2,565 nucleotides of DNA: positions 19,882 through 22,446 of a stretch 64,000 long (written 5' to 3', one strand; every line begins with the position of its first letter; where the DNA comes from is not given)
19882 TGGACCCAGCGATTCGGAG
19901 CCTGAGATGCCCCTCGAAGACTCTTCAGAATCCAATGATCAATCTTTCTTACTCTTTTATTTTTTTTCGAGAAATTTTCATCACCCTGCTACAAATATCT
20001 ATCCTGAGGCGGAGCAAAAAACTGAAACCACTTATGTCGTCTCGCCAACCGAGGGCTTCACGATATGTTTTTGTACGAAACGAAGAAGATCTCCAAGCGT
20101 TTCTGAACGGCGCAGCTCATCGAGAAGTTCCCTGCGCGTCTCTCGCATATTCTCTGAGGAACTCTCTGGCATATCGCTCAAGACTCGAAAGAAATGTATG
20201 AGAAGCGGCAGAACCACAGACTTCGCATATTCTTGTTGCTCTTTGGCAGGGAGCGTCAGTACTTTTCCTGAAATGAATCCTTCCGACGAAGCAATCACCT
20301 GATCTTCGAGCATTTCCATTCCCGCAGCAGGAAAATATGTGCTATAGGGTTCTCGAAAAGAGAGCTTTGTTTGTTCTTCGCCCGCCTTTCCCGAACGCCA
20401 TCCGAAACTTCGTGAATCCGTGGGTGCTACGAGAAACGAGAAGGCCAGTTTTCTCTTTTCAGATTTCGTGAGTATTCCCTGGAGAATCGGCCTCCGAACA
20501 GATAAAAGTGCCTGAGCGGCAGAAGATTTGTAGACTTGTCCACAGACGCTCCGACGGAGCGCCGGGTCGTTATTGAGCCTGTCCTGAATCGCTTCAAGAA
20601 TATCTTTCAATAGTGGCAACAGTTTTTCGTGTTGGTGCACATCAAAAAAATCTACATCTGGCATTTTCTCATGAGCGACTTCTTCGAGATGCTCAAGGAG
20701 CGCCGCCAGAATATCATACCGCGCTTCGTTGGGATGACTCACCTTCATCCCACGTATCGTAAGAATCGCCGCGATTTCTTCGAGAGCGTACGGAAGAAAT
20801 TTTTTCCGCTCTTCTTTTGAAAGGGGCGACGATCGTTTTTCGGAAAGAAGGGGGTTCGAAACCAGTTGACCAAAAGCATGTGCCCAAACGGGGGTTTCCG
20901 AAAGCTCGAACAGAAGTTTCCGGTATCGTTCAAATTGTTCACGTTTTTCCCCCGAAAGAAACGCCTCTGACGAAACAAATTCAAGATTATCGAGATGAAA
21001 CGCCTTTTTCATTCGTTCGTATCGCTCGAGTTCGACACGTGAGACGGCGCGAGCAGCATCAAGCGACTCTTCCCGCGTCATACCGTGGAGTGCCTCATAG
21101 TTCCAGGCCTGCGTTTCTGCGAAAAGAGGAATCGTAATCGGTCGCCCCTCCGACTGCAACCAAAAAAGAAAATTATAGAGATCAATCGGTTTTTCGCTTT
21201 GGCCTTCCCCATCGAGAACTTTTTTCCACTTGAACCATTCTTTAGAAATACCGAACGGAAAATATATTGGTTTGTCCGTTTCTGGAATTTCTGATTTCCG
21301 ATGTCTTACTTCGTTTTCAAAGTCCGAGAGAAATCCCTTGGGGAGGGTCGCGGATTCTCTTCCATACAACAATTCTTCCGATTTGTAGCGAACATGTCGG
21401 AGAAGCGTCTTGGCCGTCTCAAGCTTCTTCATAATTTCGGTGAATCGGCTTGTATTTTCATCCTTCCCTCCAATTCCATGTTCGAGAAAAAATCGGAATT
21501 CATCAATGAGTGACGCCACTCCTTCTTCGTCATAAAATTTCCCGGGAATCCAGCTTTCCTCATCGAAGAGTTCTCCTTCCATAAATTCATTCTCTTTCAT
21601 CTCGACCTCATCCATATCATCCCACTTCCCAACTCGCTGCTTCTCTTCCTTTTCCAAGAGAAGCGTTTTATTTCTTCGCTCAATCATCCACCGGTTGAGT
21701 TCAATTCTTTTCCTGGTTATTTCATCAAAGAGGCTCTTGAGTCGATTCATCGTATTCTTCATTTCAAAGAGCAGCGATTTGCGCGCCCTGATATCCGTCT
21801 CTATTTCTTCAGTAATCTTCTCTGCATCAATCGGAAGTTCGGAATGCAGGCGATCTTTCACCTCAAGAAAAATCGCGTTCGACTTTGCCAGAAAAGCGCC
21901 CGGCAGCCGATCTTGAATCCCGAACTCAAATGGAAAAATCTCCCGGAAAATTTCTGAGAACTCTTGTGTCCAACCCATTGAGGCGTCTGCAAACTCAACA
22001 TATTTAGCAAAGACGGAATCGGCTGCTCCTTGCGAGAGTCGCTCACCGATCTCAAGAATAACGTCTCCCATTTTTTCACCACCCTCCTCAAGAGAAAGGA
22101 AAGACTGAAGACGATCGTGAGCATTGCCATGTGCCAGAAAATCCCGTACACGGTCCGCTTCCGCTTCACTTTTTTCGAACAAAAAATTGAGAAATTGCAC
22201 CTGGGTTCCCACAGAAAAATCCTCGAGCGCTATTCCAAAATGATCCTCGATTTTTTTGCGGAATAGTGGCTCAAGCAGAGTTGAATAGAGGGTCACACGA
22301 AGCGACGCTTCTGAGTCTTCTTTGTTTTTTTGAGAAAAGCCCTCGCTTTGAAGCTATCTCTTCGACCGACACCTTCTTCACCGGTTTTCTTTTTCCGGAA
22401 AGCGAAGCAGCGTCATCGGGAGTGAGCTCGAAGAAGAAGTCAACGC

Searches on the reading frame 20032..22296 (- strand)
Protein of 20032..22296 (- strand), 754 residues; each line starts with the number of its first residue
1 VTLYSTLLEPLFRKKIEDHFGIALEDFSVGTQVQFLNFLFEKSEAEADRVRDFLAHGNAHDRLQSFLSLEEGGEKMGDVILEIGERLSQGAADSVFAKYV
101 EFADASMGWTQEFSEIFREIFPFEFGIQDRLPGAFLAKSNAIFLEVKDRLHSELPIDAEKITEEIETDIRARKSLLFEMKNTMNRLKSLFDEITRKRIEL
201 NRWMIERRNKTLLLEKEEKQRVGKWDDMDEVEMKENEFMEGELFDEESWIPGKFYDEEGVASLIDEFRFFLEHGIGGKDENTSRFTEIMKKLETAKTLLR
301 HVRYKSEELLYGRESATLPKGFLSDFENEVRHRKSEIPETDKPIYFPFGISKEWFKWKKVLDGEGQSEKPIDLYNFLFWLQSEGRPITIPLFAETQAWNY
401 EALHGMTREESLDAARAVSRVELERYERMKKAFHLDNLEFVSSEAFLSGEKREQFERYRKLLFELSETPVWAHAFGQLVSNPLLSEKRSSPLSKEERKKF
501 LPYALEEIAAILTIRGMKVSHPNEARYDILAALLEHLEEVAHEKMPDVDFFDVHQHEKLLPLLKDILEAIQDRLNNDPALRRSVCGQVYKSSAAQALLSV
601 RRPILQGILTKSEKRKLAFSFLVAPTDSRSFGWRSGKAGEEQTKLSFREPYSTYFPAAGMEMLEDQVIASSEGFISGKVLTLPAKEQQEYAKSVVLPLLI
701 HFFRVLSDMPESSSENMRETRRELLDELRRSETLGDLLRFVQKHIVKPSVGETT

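Call 7: search_protein_families(library=pfam, proteins=[window:20032-22296:-], max_evalue=1)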
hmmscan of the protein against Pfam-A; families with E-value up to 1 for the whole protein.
window:20032-22296:- (754 aa): 2 families
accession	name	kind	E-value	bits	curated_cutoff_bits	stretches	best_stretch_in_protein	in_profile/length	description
PF17107.11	SesA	-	0.034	14.7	26.3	0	554-578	29-53/122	N-terminal domain on NACHT_NTPase and P-loop NTPases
PF19569.5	START_2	-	0.18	12.1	23.6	1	158-246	2-92/126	START-like superfamily domain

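Call 8: search_protein_families(library=padloc, proteins=[window:20032-22296:-], max_evalue=1)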
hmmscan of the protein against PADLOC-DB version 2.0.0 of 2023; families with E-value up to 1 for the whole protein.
window:20032-22296:- (754 aa): 0 families

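Call 9: search_protein_families(library=phrogs, proteins=[window:20032-22296:-], max_evalue=1)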
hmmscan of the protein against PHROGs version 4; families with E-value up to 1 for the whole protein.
window:20032-22296:- (754 aa): 2 families
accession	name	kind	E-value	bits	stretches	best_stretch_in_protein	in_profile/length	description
phrog_23870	-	unknown function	0.1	14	0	454-488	19-53/126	-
phrog_16293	-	unknown function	0.43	11.6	1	178-212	8-42/60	-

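Call 75: search_protein_families(library=ncbifam, proteins=[window:20032-22296:-], max_evalue=0.1)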
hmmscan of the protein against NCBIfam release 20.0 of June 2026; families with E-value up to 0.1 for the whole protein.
window:20032-22296:- (754 aa): 0 families

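Call 120: search_dna_similar(query=window:20032-22296:-, collection=phages, mode=protein, max_evalue=0.01)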
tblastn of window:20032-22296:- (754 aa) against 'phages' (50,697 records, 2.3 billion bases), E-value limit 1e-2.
No match.
